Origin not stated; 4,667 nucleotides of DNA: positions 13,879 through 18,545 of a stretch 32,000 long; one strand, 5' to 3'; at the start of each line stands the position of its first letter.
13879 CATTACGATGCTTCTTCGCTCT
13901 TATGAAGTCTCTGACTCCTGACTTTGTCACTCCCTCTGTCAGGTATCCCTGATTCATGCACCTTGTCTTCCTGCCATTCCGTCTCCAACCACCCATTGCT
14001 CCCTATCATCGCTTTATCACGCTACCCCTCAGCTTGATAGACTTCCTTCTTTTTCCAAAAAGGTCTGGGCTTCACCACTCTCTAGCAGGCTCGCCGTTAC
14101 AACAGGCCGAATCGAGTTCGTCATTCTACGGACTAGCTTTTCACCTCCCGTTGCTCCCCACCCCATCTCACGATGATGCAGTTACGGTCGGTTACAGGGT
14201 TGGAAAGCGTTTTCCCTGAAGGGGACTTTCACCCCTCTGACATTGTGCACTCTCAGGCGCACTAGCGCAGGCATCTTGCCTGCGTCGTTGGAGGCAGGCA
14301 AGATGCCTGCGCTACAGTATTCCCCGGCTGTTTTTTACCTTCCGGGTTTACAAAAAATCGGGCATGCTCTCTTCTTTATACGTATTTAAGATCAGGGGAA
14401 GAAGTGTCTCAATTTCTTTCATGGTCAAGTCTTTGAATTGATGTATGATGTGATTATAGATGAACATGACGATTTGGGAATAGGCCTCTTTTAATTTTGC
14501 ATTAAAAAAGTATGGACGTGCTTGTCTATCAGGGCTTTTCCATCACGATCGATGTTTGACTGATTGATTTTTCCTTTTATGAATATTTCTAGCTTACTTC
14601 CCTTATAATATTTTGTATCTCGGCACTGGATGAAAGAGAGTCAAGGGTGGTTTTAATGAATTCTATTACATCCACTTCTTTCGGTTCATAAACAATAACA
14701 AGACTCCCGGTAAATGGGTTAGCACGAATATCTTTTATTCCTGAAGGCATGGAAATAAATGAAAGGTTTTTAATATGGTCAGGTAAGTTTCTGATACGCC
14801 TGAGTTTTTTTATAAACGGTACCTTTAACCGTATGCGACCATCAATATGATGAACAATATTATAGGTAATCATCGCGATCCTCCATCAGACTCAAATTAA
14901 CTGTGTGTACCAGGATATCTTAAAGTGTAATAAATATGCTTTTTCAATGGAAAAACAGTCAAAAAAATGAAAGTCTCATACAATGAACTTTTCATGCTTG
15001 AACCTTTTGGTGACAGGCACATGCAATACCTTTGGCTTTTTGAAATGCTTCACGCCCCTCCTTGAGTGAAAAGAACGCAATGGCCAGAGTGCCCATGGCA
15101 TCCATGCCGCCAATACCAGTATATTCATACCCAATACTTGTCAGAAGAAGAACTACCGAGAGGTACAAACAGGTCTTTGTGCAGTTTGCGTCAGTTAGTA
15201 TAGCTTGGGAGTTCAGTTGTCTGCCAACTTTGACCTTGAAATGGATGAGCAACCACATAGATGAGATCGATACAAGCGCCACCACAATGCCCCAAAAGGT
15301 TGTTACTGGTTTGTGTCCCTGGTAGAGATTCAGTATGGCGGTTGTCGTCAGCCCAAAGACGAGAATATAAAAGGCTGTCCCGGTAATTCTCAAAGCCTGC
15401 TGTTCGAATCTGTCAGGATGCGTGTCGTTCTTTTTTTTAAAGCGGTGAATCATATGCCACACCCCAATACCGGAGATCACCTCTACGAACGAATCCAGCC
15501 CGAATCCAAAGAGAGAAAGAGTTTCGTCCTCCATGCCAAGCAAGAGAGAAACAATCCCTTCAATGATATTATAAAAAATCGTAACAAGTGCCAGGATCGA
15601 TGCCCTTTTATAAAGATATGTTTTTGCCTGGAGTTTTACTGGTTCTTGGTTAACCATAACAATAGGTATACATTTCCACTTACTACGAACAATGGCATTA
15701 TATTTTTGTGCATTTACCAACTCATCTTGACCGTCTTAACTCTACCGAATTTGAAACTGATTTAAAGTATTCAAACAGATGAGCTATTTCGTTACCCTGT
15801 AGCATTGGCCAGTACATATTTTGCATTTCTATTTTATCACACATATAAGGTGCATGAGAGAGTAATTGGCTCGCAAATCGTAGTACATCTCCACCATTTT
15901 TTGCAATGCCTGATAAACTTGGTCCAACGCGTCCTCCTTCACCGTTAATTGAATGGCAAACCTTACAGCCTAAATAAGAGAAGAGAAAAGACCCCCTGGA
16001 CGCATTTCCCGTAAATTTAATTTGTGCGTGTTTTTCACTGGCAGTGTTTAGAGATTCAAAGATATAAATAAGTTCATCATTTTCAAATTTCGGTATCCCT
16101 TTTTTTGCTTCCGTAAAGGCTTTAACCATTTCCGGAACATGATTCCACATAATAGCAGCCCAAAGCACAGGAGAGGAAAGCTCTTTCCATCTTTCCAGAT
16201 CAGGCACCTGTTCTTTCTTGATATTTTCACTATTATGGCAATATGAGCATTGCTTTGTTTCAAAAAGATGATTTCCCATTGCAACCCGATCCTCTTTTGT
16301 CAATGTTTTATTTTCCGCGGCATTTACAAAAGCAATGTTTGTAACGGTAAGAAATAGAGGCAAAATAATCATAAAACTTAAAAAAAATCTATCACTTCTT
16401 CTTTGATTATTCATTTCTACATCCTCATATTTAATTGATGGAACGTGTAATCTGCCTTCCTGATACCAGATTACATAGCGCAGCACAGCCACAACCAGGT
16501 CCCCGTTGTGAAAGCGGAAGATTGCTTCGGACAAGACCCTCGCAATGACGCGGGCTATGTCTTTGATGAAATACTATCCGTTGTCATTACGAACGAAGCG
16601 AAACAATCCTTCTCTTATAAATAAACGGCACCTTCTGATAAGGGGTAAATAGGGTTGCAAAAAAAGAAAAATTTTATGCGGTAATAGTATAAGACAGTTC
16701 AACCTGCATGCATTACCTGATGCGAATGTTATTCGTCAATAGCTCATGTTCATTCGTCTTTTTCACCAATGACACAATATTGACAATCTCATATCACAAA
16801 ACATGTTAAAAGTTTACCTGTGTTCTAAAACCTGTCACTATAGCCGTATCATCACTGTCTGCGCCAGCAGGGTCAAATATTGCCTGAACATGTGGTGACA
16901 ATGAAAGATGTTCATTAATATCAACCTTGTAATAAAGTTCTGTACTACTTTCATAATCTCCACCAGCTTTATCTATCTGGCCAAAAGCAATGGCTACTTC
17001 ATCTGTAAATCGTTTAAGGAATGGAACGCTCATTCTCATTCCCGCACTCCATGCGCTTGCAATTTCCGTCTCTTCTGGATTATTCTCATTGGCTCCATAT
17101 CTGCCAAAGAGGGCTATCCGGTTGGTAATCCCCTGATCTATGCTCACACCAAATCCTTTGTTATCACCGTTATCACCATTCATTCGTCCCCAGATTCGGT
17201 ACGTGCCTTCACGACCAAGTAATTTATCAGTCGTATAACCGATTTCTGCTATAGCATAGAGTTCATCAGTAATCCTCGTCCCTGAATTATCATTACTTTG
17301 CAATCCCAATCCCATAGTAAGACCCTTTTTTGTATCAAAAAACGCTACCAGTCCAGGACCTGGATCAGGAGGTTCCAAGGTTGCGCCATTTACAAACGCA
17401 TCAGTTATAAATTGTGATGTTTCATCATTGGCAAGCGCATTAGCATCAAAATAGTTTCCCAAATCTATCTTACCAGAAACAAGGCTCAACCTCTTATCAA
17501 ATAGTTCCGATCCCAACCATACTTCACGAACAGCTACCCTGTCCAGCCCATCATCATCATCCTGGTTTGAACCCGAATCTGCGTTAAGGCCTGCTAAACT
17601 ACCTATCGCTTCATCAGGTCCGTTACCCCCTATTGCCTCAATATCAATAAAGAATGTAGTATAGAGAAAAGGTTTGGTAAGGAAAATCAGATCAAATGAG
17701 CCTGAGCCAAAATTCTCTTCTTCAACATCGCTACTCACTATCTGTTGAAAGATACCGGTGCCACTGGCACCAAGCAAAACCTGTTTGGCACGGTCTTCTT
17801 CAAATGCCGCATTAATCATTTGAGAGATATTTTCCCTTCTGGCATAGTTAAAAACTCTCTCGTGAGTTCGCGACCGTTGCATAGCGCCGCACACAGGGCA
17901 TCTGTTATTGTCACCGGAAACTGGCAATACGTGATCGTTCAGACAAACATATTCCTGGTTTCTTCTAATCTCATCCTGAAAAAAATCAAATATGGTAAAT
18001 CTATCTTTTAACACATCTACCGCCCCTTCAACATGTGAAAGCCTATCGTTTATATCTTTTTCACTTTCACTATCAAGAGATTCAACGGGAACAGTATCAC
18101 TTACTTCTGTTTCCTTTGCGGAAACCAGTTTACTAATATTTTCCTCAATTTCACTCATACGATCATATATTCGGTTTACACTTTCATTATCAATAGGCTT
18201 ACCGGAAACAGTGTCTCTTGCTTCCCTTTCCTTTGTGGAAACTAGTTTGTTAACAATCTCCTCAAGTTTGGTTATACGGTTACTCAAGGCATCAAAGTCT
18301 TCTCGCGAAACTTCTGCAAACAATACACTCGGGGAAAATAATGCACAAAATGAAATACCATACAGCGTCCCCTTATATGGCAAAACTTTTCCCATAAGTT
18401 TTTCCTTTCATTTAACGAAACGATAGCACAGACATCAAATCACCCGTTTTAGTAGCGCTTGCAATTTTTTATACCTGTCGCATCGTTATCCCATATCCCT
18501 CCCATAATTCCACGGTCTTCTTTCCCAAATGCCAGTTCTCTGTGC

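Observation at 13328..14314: ORF-less group II intron lying directly against a perfect 21-bp hairpin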

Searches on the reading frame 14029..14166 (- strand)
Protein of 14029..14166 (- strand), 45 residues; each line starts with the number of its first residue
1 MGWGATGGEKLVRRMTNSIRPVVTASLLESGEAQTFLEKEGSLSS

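Call 54: find_encoding_contigs(protein=window:14029-14166:-, flank=3000, max_places=10)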
Protein window:14029-14166:- (45 aa): no gene with exactly this product is on record in the collection.

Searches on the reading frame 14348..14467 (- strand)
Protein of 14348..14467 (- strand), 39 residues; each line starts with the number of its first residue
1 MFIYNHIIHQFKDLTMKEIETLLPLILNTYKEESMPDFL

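Call 45: find_encoding_contigs(protein=window:14348-14467:-, flank=4000, max_places=10)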
Protein window:14348-14467:- (39 aa): 1 contig read that carries it; 1 place shown.
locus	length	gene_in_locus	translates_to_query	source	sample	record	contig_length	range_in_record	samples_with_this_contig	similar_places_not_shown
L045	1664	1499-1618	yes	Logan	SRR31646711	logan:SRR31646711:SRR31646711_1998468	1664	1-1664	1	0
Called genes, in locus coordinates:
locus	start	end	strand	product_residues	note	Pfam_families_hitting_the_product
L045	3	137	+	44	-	?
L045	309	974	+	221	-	PF01545:Cation_efflux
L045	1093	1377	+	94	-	PF19991:HMA_2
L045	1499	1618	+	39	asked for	-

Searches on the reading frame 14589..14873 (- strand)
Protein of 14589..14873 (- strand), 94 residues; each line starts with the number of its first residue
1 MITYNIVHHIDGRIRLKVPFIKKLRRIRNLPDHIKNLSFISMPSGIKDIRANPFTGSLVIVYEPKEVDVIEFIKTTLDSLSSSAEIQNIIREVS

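Call 7: search_protein_families(library=pfam, proteins=[window:14589-14873:-])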
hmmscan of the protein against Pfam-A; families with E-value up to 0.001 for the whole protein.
window:14589-14873:- (94 aa): 1 family
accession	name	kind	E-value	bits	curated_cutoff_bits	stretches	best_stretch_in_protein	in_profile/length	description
PF19991.5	HMA_2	-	5.1e-09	36.7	30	1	5-87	9-86/154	Heavy metal associated domain 2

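Call 11: find_encoding_contigs(protein=window:14589-14873:-, flank=6000, max_places=10)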
Protein window:14589-14873:- (94 aa): 23 contigs read that carry it; 10 places shown.
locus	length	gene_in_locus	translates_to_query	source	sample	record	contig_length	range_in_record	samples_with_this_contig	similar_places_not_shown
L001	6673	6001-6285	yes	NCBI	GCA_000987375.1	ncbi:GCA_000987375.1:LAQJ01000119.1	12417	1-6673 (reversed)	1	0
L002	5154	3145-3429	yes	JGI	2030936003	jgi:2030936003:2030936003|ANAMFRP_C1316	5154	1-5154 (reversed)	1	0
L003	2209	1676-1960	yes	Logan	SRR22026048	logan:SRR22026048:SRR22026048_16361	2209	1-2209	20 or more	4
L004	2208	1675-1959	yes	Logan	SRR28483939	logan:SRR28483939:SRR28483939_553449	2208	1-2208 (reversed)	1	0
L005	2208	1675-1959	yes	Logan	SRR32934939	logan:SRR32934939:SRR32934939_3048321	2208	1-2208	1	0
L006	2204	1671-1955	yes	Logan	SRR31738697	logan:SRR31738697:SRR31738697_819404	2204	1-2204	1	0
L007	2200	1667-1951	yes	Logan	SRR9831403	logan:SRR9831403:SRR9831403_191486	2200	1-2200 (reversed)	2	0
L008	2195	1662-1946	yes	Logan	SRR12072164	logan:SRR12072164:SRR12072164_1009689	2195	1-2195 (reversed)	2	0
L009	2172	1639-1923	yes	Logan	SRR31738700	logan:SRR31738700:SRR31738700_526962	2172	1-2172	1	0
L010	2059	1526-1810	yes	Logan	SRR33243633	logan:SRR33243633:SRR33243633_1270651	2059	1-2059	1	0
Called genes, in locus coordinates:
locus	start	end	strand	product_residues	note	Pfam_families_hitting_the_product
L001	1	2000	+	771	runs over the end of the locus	PF00009:GTP_EFTU (faint), PF01926:MMR_HSR1, PF02421:FeoB_N, PF17910:FeoB_Cyto, PF07670:Gate, PF07664:FeoB_C, PF07670:Gate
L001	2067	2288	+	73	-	PF09012:FeoC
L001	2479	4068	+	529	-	PF04966:OprB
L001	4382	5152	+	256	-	PF00034:Cytochrom_C (faint)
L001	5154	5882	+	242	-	PF01545:Cation_efflux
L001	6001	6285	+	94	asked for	PF19991:HMA_2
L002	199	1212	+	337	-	PF04966:OprB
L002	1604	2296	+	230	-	PF00034:Cytochrom_C (faint)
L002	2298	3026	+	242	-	PF01545:Cation_efflux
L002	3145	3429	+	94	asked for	PF19991:HMA_2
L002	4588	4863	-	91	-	-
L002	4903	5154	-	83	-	?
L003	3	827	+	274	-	?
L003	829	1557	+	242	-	PF01545:Cation_efflux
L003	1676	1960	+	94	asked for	PF19991:HMA_2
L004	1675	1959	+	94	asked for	PF19991:HMA_2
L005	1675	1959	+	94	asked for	PF19991:HMA_2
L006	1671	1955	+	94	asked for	PF19991:HMA_2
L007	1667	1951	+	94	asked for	PF19991:HMA_2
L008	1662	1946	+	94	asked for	PF19991:HMA_2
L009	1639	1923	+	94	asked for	PF19991:HMA_2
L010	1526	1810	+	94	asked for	PF19991:HMA_2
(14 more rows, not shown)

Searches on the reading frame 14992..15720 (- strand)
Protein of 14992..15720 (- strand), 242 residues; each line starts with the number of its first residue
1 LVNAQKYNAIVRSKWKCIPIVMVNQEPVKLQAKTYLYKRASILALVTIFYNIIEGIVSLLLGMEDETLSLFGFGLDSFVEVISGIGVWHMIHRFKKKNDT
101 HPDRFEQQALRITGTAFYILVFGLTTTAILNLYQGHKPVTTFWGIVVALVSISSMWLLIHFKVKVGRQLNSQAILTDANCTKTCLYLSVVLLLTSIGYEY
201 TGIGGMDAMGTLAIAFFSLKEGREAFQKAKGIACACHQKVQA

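Call 7: search_protein_families(library=pfam, proteins=[window:14992-15720:-])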
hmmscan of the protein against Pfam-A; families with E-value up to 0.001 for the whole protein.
window:14992-15720:- (242 aa): 1 family
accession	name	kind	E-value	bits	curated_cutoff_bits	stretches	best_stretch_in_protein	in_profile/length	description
PF01545.26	Cation_efflux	-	6.1e-13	49.4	26.6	1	46-227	3-191/198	Cation efflux family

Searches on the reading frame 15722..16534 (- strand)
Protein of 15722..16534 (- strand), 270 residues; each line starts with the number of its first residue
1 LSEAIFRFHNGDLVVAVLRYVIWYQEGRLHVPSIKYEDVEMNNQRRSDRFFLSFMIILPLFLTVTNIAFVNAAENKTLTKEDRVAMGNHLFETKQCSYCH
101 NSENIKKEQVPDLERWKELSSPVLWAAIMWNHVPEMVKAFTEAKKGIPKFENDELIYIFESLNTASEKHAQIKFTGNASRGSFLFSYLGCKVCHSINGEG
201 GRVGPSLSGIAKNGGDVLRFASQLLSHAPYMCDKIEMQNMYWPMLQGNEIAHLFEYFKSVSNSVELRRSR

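Call 7: search_protein_families(library=pfam, proteins=[window:15722-16534:-])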
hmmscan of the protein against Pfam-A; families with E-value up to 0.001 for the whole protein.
window:15722-16534:- (270 aa): 2 families
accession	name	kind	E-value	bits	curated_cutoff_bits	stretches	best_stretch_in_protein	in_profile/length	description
PF00034.26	Cytochrom_C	-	5.5e-09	37.7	21.3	1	179-260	2-89/90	Cytochrome c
PF13442.11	Cytochrome_CBB3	-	5.4e-05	23.9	27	0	84-151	3-52/68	Cytochrome C oxidase, cbb3-type, subunit III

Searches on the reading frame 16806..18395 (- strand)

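Call 7: search_protein_families(library=pfam, proteins=[window:16806-18395:-])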
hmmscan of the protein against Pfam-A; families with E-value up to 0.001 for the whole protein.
window:16806-18395:- (529 aa): 1 family
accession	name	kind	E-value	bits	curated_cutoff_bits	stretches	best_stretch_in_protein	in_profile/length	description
PF04966.18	OprB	-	3.2e-17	63.4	22.9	1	412-529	231-372/372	Carbohydrate-selective porin, OprB family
